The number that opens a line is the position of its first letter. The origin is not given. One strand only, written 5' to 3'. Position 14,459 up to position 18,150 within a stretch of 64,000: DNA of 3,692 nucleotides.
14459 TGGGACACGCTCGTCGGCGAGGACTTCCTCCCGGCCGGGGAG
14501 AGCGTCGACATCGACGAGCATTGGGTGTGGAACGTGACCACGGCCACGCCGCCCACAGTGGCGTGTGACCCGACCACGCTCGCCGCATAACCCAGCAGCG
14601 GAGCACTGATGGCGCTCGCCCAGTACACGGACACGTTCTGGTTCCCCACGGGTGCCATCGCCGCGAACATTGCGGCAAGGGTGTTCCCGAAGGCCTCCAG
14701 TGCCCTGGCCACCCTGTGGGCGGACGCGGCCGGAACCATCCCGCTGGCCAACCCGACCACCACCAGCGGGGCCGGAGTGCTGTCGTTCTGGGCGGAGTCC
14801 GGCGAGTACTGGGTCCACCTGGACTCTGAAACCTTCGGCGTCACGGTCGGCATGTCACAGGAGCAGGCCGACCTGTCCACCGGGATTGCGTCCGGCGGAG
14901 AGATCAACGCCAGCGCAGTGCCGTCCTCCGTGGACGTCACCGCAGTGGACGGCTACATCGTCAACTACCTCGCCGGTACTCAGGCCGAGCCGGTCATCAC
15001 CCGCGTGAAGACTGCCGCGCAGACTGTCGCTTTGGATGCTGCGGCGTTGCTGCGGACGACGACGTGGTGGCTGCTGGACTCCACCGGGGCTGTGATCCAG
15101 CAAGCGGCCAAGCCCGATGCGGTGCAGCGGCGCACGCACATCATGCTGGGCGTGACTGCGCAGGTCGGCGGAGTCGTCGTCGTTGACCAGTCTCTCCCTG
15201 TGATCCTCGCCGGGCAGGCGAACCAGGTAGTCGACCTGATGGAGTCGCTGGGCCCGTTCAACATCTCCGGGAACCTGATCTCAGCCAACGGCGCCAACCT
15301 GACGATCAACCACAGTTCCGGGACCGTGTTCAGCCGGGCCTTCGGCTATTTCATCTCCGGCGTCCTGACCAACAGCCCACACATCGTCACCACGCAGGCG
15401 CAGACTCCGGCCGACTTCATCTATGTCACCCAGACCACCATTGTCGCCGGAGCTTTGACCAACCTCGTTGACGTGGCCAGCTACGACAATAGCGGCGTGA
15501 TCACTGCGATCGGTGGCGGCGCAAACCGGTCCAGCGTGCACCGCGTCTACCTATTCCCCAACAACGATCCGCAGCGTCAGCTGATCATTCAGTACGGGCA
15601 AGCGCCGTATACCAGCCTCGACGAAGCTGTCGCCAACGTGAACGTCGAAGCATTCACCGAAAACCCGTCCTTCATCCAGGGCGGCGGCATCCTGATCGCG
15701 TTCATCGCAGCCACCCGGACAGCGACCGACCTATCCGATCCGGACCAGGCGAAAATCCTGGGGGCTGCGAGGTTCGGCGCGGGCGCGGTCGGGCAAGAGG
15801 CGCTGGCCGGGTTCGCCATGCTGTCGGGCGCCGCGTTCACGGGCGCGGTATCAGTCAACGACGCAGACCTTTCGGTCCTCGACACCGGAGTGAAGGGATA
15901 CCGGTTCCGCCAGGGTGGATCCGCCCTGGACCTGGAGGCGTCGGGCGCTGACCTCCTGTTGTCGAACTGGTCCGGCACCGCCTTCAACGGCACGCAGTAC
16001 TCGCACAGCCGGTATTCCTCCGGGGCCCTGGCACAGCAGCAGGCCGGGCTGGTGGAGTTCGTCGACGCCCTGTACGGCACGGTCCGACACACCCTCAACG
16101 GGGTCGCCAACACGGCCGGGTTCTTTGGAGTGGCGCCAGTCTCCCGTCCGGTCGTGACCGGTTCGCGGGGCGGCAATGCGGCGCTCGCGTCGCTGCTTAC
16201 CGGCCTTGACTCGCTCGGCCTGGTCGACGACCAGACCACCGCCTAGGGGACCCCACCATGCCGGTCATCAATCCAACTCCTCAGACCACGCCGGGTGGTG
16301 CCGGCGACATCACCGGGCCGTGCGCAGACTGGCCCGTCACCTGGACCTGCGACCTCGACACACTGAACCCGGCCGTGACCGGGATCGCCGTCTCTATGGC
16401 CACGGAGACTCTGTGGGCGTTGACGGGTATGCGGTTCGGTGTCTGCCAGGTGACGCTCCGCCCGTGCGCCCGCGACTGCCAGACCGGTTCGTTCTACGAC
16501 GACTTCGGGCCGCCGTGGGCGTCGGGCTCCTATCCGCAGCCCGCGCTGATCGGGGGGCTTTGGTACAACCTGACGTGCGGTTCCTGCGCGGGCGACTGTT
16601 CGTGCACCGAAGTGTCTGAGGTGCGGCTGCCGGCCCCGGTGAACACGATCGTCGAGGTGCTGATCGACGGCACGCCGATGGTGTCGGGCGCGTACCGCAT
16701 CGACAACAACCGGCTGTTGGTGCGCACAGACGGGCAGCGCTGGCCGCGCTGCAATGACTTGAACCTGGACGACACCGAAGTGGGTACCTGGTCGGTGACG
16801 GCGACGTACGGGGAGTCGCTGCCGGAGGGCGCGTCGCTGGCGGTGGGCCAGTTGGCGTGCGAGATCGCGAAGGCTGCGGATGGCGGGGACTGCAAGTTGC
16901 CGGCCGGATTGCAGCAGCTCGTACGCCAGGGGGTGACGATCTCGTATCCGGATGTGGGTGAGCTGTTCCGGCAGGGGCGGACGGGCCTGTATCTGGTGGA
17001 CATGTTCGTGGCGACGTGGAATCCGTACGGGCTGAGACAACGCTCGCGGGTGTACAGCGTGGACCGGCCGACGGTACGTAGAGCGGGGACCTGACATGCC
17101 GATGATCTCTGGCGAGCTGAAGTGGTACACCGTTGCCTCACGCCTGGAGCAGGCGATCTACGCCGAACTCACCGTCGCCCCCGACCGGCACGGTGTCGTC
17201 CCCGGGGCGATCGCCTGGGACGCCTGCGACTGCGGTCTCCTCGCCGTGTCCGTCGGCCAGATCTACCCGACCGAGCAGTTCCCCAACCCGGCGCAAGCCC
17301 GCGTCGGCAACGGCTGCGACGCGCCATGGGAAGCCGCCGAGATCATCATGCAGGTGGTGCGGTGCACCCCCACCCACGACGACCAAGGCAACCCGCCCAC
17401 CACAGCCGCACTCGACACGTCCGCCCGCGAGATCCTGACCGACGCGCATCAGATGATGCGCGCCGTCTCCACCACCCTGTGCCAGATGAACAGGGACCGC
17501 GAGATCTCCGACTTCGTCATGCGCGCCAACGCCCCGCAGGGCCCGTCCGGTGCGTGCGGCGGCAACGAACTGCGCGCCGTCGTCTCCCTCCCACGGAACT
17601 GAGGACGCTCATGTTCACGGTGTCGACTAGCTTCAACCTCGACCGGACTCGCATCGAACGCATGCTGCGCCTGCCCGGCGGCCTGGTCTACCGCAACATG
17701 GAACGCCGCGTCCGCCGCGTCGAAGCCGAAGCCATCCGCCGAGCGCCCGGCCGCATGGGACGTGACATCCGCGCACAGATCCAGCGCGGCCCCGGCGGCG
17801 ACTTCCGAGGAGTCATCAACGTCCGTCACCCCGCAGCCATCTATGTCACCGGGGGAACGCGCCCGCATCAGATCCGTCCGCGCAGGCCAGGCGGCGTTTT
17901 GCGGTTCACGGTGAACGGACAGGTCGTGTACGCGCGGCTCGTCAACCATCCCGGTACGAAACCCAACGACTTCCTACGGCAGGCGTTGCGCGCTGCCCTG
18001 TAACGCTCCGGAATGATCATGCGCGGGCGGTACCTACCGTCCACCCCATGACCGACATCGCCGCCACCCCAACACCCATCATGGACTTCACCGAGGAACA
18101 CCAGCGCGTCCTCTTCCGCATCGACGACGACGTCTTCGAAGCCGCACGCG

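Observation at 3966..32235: Seven-copy non-canonical promoter motif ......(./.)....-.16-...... found only in the late region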

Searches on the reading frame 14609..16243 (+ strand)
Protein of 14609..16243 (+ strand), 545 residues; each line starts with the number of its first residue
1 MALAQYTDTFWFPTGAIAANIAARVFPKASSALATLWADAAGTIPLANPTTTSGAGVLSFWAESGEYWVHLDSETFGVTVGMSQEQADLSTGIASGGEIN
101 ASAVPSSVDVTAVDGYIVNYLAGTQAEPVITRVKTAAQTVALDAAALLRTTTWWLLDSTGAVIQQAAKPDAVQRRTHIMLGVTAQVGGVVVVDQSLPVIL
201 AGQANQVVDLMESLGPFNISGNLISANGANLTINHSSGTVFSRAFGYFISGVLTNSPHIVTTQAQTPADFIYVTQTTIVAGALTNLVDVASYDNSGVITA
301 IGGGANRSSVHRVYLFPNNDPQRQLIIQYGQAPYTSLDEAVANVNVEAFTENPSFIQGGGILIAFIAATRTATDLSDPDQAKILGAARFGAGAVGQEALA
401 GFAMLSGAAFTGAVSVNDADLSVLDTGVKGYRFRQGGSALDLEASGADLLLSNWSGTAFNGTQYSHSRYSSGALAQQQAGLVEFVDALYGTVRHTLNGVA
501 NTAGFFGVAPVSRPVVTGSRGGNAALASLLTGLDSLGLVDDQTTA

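Call 13: search_protein_families(library=phrogs, proteins=[window:14609-16243:+], max_evalue=0.001)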
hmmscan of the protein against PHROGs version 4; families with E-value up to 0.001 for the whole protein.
window:14609-16243:+ (545 aa): 3 families
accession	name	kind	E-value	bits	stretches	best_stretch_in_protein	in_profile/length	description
phrog_16641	-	tail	4.6e-74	250.7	1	87-420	436-769/1296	tail fiber protein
phrog_24355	-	moron, auxiliary metabolic gene and host takeover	1.2e-22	81.2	1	1-88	1-88/470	polysaccharide deacetylase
phrog_5668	-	tail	4.9e-08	32.2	1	147-352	460-653/1567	tail fiber protein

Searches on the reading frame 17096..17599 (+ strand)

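Call 13: search_protein_families(library=phrogs, proteins=[window:17096-17599:+], max_evalue=0.001)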
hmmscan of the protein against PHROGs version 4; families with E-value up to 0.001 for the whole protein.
window:17096-17599:+ (168 aa): 1 family
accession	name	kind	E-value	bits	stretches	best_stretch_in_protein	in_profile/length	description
phrog_810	-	unknown function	1.3e-20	75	1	27-165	34-180/180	-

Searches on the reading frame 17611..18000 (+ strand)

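Call 14: search_protein_families(library=phrogs, proteins=[window:17611-18000:+], max_evalue=0.001)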
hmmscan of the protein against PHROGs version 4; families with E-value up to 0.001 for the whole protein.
window:17611-18000:+ (130 aa): 1 family
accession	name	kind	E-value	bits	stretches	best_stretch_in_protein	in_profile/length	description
phrog_5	-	connector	8.8e-06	26.7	1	14-128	104-192/239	tail completion or Neck1 protein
